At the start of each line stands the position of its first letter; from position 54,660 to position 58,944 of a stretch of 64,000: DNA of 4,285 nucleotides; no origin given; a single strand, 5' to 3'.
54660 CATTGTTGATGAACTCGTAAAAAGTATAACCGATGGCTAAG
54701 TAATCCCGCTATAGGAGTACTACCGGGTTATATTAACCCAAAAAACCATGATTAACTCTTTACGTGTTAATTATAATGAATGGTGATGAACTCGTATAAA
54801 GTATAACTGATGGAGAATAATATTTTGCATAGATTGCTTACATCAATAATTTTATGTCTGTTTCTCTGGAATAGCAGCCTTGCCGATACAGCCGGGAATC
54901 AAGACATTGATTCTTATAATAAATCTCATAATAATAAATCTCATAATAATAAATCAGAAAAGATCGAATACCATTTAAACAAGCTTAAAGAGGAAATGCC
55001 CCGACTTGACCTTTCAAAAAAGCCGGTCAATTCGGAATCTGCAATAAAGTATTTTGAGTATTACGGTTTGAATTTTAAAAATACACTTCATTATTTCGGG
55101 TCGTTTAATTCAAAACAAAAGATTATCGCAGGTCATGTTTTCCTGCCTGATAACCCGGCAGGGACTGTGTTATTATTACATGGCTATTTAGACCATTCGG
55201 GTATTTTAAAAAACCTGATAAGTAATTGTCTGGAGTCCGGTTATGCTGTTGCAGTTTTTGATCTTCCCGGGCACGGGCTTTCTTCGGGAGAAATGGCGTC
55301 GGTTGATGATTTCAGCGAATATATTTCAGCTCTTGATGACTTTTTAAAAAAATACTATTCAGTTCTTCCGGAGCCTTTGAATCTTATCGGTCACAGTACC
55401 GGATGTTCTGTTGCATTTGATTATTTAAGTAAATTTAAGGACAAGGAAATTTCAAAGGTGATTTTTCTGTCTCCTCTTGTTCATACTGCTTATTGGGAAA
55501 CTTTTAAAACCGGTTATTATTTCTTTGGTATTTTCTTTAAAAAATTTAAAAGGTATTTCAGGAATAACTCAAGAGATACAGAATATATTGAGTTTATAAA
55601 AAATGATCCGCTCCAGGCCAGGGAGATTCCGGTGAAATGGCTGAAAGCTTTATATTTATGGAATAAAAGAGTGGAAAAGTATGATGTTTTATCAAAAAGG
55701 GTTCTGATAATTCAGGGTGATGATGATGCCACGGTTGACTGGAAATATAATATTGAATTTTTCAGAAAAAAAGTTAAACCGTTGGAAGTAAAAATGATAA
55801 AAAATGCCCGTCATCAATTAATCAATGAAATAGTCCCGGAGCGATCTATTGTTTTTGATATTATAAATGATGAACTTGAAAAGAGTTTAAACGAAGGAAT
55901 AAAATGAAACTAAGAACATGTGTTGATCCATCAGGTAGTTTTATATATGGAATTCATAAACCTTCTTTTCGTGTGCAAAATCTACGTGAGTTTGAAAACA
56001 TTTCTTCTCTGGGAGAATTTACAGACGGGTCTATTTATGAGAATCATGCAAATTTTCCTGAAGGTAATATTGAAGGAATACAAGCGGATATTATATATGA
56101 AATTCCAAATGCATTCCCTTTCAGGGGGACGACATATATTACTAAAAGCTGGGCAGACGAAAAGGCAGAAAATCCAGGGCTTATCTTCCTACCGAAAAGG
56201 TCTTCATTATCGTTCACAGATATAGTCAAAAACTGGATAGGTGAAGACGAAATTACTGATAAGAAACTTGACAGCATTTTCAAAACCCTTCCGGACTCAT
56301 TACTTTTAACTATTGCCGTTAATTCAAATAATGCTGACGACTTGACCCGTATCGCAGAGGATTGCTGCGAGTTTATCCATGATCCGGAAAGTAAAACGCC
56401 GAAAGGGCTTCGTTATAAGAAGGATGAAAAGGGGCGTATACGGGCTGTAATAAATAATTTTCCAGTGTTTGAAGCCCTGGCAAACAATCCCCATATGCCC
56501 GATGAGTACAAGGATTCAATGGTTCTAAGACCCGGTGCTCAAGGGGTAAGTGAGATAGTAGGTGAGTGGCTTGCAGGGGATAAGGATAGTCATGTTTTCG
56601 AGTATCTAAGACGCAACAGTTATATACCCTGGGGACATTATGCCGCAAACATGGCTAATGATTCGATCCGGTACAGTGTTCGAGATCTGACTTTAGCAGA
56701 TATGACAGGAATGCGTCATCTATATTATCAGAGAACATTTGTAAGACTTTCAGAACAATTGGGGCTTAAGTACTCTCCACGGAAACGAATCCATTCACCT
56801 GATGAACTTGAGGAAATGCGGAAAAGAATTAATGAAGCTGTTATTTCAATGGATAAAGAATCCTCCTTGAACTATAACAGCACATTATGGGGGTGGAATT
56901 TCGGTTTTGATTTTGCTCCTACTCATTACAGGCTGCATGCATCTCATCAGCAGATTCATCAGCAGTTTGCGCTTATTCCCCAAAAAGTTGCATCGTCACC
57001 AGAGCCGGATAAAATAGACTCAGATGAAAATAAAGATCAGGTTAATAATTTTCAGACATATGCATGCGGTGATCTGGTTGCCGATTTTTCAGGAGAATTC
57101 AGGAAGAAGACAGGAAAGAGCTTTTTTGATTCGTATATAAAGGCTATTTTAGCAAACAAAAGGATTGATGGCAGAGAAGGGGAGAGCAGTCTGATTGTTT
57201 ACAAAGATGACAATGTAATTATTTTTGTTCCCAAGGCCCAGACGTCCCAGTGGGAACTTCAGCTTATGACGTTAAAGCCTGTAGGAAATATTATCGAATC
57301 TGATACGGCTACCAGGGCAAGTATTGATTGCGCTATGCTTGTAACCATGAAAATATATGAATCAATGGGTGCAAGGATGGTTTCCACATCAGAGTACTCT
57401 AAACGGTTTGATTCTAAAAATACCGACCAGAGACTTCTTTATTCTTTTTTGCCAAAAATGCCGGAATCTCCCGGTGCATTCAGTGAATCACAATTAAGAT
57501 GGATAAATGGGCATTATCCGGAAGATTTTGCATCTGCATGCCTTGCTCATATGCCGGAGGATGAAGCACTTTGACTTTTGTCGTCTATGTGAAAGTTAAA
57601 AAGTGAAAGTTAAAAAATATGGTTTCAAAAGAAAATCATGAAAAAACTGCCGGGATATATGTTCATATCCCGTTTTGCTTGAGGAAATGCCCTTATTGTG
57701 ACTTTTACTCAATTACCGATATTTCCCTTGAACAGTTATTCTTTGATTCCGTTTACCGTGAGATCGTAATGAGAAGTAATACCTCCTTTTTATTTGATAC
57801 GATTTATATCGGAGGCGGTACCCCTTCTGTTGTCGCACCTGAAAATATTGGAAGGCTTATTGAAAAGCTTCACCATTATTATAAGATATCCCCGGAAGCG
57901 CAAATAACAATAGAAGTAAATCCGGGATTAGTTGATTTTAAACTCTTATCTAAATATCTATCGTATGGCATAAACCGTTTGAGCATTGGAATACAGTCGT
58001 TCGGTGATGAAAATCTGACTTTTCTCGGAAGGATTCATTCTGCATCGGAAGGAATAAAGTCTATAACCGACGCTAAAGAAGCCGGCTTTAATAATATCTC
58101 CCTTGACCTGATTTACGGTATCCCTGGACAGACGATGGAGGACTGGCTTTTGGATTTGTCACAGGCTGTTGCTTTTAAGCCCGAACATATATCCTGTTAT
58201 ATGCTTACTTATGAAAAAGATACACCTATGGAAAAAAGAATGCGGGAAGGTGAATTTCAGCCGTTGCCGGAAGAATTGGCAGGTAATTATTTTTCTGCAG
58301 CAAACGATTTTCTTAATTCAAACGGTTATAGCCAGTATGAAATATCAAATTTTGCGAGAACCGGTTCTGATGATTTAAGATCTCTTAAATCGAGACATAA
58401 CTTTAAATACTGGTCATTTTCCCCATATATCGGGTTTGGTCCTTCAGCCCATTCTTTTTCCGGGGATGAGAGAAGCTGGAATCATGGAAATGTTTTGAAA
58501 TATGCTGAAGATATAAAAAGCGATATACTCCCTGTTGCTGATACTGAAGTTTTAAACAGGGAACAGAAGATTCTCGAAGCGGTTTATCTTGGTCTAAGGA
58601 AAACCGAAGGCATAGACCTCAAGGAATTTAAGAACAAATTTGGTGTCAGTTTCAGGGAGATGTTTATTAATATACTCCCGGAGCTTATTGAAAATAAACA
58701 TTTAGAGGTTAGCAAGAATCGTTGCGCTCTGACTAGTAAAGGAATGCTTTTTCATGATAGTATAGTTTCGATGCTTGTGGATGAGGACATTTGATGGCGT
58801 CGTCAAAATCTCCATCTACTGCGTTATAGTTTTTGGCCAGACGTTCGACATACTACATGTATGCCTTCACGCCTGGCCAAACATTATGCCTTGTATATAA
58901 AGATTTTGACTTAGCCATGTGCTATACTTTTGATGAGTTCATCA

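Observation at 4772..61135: Family A: nine full-length ~145-155 bp long-hairpin repeats whose inner stem is maintained by compensatory base changes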

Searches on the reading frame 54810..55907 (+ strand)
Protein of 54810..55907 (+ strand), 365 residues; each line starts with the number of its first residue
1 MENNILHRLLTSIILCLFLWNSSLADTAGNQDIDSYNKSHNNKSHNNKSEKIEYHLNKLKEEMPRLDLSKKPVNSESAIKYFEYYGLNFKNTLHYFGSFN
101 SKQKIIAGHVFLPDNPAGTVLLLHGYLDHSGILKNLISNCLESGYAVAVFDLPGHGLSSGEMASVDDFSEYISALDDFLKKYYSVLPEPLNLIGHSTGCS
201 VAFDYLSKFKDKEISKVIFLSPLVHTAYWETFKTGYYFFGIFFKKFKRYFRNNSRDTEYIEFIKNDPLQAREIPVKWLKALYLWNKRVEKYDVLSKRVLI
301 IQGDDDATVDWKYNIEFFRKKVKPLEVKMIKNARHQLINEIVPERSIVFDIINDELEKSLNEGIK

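Call 18: search_protein_families(library=pfam, proteins=[window:54810-55907:+])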
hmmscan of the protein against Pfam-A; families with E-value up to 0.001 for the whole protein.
window:54810-55907:+ (365 aa): 4 families
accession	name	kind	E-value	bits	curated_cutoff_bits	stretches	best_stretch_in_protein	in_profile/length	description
PF12146.15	Hydrolase_4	-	6.1e-33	114.5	27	1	115-340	2-237/239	Serine aminopeptidase, S33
PF00561.26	Abhydrolase_1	-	4.6e-20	72.7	25.8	1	119-230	2-107/245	alpha/beta hydrolase fold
PF12697.13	Abhydrolase_6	-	4.7e-11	44.2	26.3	1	120-335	1-204/217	Alpha/beta hydrolase family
PF10230.15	LIDHydrolase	-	5.5e-06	26.7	27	1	136-226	24-122/262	Lipid-droplet associated hydrolase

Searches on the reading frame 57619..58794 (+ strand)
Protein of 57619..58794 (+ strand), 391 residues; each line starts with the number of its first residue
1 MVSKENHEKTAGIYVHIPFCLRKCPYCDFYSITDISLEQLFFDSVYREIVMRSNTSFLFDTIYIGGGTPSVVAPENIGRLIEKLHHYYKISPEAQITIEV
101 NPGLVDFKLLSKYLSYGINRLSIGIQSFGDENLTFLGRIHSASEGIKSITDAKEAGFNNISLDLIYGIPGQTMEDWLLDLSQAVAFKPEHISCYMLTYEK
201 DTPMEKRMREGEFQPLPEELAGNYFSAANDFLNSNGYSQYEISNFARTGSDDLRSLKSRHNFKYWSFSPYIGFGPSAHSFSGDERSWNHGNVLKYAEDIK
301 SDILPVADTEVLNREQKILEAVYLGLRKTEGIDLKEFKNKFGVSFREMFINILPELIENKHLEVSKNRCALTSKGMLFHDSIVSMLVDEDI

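Call 18: search_protein_families(library=pfam, proteins=[window:57619-58794:+])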
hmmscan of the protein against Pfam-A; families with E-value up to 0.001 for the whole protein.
window:57619-58794:+ (391 aa): 2 families
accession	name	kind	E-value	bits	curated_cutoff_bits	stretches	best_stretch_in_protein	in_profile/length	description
PF04055.27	Radical_SAM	-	4e-24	86.1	29.5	1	14-176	1-159/166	Radical SAM superfamily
PF06969.22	HemN_C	-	3.6e-13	49.8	24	1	312-378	1-67/67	HemN C-terminal domain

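Call 50: find_homologous_proteins(query=window:57619-58791:+, max_evalue=1e-60)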
Query window:57619-58791:+ (391 aa): 7123 proteins with E <= 1e-60 among 8000 candidates; the best 120 are listed.
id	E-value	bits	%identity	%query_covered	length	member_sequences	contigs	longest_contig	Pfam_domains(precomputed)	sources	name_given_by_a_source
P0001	7.6e-263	889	100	100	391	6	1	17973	PF04055.28,PF06969.23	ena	-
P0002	2.6e-140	486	57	98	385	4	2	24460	PF04055.28,PF06969.23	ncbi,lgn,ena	-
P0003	8.1e-139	481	55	98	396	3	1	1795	PF04055.28,PF06969.23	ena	-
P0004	1.1e-138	481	55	98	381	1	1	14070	PF04055.28,PF06969.23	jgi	-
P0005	1.6e-137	477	55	96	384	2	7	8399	PF04055.28,PF06969.23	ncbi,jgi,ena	-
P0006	2.2e-137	476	55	98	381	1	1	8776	PF04055.28,PF06969.23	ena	-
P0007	6.6e-137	475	55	98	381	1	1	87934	PF04055.28,PF06969.23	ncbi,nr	ncbi:MAG: radical SAM family heme chaperone HemW [Proteobacteria bacterium]|nr:radical SAM family he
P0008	6.7e-137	475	55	98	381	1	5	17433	PF04055.28,PF06969.23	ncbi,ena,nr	ncbi:MAG: radical SAM family heme chaperone HemW [Proteobacteria bacterium]|nr:radical SAM family he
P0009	7.1e-137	475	55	98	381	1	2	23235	PF04055.28,PF06969.23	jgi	-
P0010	1.0e-136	474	55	97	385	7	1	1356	PF04055.28,PF06969.23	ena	-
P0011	1.2e-136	474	54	99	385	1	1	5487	PF04055.28,PF06969.23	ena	-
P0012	2.6e-136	473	55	98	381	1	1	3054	PF04055.28,PF06969.23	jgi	-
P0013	2.8e-136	473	55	97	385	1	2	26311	PF04055.28,PF06969.23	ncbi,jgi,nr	ncbi:MAG: radical SAM family heme chaperone HemW [Deltaproteobacteria bacterium]|nr:radical SAM fami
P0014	9.9e-136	471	54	97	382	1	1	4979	PF04055.28,PF06969.23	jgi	-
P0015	1.4e-135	470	54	98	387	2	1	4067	PF04055.28,PF06969.23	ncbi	-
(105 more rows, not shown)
